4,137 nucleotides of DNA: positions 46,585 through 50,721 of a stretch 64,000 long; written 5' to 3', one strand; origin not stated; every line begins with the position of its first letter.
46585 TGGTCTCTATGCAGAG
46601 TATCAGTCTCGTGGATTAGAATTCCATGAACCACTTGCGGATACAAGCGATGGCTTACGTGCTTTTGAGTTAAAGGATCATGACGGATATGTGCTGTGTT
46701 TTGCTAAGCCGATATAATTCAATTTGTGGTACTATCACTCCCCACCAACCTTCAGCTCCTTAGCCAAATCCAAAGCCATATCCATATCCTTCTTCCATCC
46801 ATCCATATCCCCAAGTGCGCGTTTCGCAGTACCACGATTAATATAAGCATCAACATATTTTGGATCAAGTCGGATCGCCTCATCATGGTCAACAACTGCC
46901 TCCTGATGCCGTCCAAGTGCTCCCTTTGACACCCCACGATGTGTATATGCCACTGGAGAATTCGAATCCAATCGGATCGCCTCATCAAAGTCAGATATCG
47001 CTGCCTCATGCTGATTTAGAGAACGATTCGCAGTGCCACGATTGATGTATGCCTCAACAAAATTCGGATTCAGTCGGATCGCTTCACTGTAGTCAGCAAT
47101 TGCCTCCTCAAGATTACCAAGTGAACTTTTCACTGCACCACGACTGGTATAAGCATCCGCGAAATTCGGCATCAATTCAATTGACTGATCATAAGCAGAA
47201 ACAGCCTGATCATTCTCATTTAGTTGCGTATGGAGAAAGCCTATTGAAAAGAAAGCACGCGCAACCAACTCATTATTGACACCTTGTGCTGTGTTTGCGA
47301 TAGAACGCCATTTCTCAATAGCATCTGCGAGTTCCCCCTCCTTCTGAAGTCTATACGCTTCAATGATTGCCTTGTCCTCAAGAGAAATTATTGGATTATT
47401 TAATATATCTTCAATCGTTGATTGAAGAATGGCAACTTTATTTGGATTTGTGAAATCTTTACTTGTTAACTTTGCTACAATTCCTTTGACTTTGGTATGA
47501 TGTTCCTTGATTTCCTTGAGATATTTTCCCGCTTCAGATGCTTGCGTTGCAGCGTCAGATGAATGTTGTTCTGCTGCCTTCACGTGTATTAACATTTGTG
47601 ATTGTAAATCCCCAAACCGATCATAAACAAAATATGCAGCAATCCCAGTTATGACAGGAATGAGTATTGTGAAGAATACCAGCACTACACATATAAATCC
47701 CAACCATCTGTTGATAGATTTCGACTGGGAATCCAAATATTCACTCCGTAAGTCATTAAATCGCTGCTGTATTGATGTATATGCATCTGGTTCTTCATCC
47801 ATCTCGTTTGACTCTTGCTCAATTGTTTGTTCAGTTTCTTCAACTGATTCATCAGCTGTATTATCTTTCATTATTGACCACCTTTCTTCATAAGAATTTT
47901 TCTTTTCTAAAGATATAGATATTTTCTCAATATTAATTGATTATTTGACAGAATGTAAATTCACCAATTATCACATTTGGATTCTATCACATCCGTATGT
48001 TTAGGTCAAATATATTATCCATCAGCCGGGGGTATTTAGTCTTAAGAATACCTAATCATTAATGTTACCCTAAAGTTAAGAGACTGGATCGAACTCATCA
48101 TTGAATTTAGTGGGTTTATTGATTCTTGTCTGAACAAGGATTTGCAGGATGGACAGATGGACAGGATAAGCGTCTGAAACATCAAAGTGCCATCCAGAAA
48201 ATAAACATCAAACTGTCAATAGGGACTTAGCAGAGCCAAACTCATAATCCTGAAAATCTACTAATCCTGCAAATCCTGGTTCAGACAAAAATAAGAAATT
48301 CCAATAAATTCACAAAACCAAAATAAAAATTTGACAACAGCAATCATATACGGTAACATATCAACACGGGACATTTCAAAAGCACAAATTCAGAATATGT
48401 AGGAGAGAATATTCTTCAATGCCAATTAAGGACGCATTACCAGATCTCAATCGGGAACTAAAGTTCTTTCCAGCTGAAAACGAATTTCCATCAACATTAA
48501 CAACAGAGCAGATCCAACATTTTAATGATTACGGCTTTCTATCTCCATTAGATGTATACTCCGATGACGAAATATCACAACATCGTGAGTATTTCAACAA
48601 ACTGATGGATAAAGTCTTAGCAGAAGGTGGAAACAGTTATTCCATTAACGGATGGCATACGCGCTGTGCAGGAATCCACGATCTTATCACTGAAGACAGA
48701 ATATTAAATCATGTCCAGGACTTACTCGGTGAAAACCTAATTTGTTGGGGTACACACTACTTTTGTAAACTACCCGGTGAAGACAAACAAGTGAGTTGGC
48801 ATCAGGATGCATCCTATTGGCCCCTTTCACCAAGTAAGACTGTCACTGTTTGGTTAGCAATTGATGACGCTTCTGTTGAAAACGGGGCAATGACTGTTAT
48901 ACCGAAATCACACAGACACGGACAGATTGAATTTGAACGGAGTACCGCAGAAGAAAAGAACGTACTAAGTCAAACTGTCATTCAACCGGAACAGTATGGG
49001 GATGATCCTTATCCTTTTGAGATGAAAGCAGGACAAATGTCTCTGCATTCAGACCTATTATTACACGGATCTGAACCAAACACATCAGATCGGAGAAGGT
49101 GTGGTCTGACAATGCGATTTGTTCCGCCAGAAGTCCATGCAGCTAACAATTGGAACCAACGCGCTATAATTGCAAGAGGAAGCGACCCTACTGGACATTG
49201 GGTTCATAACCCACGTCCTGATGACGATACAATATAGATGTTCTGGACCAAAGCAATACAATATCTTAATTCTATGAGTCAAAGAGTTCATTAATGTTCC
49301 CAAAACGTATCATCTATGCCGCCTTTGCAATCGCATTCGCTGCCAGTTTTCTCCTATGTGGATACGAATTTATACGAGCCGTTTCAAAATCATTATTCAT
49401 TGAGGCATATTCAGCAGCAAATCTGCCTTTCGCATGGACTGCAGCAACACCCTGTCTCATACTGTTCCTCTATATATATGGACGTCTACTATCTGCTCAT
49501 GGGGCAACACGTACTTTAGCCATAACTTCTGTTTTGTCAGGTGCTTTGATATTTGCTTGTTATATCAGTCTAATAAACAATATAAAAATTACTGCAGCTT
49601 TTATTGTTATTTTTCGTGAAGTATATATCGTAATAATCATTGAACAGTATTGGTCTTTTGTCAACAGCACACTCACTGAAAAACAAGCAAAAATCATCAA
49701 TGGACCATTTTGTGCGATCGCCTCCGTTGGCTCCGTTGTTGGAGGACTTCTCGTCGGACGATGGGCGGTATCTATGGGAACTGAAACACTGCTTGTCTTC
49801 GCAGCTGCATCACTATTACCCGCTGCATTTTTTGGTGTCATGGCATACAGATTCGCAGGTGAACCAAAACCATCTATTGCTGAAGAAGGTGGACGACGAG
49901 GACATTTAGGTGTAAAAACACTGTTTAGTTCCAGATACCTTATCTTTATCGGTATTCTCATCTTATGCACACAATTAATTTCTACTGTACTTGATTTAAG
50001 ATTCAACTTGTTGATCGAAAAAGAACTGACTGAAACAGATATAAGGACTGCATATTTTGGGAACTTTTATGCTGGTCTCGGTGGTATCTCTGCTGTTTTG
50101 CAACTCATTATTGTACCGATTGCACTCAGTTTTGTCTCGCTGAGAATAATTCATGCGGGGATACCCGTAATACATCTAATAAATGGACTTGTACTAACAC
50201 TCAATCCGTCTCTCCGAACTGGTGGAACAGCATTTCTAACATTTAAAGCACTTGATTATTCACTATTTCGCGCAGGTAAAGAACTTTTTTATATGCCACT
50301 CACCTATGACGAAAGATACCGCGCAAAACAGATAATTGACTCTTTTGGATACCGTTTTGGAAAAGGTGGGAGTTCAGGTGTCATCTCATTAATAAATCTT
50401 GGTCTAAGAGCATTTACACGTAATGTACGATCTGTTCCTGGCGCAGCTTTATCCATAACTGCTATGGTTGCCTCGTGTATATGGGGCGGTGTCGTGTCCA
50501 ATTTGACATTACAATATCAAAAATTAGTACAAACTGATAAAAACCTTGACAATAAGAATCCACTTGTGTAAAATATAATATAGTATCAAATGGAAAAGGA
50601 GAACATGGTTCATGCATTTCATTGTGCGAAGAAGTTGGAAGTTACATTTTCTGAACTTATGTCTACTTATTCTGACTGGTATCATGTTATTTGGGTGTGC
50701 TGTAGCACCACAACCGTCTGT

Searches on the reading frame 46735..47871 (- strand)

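Call 68: search_protein_families(library=pfam, proteins=[window:46735-47871:-], max_evalue=0.000001)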
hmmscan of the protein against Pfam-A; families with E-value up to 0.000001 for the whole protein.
window:46735-47871:- (378 aa): 10 families
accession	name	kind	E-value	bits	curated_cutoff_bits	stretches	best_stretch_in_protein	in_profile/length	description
PF00515.34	TPR_1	-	1.8e-35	119.8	27.8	1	238-271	1-34/34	Tetratricopeptide repeat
PF13414.12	TPR_11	-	2.6e-32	110.7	26.8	1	250-281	6-37/42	TPR repeat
PF13181.12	TPR_8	-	2e-26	90.3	25.7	0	238-270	1-33/34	Tetratricopeptide repeat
PF07719.23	TPR_2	-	2.5e-23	80.7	27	0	238-270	1-33/34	Tetratricopeptide repeat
PF13431.12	TPR_17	-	3.5e-21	74.1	24.4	0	261-292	2-33/34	Tetratricopeptide repeat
PF13424.12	TPR_12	-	1.8e-13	50.9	30.1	0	238-302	3-75/77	Tetratricopeptide repeat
PF13432.12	TPR_16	-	6.8e-12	46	32.7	1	251-306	10-65/65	Tetratricopeptide repeat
PF13371.12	TPR_9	-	2.1e-10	40.9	35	0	212-269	3-60/73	Tetratricopeptide repeat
PF13428.12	TPR_14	-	8.7e-10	38.8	23.5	0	239-279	2-42/44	Tetratricopeptide repeat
PF13374.12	TPR_10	-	9.3e-07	29.1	27.5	0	238-266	2-30/42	Tetratricopeptide repeat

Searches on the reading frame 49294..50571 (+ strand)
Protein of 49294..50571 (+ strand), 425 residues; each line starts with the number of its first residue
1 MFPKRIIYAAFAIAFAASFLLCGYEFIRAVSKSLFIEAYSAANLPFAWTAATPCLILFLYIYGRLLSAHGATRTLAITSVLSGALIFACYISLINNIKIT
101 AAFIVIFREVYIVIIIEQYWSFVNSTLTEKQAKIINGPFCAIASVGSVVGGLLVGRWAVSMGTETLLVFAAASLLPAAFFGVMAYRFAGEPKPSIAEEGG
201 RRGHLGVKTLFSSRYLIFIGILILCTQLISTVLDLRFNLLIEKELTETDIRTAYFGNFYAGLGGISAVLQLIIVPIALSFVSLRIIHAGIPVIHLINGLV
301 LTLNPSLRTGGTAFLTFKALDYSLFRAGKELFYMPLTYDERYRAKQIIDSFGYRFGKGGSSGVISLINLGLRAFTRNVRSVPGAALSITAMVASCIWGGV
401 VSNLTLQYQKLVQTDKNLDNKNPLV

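Call 68: search_protein_families(library=pfam, proteins=[window:49294-50571:+], max_evalue=0.000001)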
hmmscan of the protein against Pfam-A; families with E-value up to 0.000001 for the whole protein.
window:49294-50571:+ (425 aa): 1 family
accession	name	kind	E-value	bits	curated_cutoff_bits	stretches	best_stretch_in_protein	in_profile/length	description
PF03219.20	TLC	-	1.2e-10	41.3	21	1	279-408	367-491/491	TLC ATP/ADP transporter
